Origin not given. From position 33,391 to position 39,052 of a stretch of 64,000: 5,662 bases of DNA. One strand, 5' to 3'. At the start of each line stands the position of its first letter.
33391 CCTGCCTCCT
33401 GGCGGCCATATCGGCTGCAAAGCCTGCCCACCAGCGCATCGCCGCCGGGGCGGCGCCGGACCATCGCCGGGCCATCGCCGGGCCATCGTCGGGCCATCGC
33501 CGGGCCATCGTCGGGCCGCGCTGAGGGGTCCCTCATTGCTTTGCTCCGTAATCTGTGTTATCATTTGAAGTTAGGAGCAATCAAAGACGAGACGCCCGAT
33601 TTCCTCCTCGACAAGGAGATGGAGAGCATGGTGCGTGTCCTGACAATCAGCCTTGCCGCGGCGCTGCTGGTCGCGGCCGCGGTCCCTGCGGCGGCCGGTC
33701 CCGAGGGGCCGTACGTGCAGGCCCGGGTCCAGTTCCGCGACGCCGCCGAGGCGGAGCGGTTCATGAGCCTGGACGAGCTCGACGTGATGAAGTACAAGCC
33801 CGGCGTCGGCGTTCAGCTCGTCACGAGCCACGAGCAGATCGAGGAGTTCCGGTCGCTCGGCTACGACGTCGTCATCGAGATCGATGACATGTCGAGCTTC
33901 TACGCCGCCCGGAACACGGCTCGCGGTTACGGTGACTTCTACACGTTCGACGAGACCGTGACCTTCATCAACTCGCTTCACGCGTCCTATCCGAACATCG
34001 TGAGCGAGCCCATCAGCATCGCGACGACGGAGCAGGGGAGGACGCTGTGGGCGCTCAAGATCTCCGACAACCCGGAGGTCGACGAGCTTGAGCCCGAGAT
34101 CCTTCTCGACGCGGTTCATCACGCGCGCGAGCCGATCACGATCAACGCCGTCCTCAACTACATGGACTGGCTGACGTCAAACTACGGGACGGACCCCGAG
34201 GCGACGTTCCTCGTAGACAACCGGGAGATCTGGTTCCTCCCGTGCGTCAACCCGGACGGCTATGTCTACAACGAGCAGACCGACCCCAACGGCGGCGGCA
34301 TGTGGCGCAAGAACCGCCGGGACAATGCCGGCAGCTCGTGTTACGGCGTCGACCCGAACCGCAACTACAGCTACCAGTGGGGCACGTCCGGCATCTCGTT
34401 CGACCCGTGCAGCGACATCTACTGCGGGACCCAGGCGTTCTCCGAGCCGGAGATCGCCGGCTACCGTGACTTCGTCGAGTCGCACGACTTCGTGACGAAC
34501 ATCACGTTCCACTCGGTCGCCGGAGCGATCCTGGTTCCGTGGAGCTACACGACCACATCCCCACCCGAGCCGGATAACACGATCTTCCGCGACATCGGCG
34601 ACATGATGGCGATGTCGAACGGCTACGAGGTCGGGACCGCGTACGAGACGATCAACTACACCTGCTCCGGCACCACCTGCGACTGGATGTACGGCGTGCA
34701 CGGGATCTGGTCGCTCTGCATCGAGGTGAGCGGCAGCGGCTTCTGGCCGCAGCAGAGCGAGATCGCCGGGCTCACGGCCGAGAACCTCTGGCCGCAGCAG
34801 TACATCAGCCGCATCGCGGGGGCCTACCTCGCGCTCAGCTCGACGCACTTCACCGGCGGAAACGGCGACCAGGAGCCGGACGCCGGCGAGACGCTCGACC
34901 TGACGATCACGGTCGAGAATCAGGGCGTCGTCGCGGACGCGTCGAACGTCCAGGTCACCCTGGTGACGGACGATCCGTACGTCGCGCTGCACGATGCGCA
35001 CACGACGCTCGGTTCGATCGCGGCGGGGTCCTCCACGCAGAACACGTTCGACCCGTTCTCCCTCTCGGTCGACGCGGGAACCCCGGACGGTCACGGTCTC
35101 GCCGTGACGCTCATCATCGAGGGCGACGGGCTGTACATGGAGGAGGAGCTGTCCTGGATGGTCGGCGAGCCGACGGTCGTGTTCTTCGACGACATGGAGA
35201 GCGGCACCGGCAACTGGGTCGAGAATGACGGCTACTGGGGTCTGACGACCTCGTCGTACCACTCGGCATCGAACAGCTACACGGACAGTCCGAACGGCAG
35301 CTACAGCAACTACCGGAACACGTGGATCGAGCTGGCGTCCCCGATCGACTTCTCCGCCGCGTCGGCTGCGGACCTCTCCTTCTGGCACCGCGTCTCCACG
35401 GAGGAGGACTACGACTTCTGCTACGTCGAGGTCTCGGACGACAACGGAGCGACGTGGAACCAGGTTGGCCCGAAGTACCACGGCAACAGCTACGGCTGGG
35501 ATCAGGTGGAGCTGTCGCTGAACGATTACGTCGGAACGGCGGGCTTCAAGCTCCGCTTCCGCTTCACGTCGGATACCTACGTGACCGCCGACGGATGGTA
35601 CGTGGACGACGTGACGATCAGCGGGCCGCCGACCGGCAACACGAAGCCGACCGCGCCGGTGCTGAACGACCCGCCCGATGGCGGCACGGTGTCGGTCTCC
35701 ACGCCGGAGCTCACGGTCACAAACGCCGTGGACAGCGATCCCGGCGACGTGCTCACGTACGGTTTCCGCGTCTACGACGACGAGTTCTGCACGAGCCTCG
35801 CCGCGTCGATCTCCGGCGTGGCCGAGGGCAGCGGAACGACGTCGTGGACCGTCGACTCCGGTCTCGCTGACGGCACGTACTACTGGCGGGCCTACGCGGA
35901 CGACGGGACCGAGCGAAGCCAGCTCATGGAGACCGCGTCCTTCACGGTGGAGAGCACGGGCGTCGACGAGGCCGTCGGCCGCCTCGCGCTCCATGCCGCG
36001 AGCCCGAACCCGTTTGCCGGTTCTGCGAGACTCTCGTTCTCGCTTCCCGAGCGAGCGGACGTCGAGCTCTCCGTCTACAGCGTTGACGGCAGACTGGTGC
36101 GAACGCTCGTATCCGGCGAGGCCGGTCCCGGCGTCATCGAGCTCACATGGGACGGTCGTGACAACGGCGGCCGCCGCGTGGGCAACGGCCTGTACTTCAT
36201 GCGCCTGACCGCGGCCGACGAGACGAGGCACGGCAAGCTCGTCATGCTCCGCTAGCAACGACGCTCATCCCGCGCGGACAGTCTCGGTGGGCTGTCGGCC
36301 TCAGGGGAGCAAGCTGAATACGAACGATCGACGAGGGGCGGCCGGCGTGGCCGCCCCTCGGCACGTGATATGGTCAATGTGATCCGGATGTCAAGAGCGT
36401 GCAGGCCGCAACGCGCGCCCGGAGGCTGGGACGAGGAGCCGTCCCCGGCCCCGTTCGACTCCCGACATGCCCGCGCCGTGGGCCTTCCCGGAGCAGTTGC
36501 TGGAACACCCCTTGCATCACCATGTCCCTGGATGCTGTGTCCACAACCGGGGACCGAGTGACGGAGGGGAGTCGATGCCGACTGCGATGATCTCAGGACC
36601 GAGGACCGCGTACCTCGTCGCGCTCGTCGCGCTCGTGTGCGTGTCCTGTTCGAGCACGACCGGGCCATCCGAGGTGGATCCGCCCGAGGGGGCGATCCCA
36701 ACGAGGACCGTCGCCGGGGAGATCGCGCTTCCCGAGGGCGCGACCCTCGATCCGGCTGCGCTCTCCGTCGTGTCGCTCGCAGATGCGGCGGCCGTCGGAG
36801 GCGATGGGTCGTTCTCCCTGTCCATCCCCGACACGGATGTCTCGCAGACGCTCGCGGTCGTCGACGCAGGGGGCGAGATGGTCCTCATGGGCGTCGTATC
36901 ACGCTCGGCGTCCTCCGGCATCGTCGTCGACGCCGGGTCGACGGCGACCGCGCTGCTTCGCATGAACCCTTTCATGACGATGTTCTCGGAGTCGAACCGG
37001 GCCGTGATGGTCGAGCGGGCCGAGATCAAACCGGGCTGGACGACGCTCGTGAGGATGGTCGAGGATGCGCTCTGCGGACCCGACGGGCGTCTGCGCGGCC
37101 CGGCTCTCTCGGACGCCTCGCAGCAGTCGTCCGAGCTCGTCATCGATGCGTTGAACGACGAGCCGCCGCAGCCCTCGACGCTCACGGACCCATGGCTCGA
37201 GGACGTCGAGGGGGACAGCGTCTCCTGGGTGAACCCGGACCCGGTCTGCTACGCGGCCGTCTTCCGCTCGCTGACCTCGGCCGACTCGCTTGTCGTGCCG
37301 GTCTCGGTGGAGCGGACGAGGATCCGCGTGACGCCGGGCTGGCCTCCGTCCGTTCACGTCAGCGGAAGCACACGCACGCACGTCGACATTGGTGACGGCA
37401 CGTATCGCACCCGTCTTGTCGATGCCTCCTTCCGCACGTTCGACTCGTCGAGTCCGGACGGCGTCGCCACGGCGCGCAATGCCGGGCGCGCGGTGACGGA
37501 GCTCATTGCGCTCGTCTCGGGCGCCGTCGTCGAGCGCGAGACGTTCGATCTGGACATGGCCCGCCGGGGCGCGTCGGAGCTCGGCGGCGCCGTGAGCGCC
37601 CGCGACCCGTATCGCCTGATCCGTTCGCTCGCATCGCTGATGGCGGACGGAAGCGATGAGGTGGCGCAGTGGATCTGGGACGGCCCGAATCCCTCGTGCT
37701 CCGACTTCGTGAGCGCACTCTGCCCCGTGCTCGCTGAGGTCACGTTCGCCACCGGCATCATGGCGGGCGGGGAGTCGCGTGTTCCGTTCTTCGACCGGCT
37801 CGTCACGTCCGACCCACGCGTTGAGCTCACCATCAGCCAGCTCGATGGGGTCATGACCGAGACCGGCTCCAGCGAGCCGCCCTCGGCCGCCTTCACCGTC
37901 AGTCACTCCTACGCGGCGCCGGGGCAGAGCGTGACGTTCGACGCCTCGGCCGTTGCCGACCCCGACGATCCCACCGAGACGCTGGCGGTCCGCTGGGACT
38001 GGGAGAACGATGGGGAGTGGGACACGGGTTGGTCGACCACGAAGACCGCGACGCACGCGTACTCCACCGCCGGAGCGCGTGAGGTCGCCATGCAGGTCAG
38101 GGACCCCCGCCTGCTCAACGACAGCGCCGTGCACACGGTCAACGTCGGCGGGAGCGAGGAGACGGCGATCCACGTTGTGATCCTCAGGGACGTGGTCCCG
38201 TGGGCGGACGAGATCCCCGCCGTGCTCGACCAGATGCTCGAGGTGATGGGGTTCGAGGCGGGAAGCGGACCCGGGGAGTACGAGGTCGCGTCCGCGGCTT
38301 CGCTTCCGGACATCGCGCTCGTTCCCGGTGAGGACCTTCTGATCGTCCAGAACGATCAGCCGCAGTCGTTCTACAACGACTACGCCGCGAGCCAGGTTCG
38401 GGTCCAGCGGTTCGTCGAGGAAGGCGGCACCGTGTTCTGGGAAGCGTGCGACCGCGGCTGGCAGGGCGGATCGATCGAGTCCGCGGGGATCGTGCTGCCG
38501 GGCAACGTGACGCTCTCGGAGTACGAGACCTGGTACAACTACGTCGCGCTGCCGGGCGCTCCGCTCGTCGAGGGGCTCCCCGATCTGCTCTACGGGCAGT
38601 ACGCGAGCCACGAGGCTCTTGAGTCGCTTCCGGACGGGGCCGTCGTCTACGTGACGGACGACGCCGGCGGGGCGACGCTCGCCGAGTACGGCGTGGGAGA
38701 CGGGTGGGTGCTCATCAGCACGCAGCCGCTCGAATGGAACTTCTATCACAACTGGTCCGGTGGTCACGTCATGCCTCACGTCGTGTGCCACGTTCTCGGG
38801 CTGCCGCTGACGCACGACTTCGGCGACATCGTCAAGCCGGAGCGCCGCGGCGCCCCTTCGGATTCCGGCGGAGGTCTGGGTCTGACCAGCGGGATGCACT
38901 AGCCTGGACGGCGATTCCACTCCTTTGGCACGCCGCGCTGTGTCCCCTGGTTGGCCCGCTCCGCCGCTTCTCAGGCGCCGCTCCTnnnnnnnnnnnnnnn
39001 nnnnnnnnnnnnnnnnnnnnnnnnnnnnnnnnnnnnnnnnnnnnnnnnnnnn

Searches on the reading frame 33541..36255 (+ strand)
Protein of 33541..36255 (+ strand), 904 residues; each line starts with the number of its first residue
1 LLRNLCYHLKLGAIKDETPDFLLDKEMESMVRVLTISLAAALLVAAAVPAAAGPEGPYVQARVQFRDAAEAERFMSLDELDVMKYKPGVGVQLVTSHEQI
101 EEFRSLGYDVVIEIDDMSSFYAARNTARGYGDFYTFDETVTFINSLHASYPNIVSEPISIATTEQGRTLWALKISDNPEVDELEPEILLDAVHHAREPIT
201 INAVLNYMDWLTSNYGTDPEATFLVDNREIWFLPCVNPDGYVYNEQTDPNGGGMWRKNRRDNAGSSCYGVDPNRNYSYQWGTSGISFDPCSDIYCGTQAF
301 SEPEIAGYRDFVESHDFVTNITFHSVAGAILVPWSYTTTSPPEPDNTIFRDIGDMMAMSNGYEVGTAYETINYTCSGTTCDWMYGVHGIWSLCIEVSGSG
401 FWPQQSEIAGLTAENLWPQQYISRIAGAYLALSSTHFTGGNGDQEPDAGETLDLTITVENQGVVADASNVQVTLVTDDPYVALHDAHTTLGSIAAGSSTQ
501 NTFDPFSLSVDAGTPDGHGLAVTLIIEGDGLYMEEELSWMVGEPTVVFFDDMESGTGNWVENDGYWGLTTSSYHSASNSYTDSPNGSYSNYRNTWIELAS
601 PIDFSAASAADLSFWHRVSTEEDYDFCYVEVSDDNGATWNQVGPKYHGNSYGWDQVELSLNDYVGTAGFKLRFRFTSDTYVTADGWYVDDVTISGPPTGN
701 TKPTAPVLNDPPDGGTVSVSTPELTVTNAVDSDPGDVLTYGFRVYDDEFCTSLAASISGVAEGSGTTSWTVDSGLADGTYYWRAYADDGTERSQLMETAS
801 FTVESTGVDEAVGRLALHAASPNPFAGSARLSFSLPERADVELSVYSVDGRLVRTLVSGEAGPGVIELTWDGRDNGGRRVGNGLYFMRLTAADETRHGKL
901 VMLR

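Call 65: search_protein_families(library=pfam, proteins=[window:33541-36255:+], max_evalue=0.00001)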
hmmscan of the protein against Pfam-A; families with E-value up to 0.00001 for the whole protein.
window:33541-36255:+ (904 aa): 3 families
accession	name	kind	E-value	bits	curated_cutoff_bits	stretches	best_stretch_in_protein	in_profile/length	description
PF00246.29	Peptidase_M14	-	8.5e-68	229.5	21.6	1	141-414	3-282/286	Zinc carboxypeptidase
PF13860.13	FlgD_ig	-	1.1e-11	44.9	27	1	825-893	6-77/79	FlgD Ig-like domain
PF20773.4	InhA-like_MAM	-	3.3e-09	37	26.9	1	597-693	52-162/191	Immune inhibitor A-like, MAM domain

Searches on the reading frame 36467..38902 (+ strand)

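Call 65: search_protein_families(library=pfam, proteins=[window:36467-38902:+], max_evalue=0.00001)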
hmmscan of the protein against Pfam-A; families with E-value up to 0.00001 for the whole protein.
window:36467-38902:+ (811 aa): 1 family
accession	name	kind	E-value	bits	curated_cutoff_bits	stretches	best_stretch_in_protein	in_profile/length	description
PF00801.26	PKD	-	4.9e-06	26.9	23.5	1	476-555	4-76/80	PKD domain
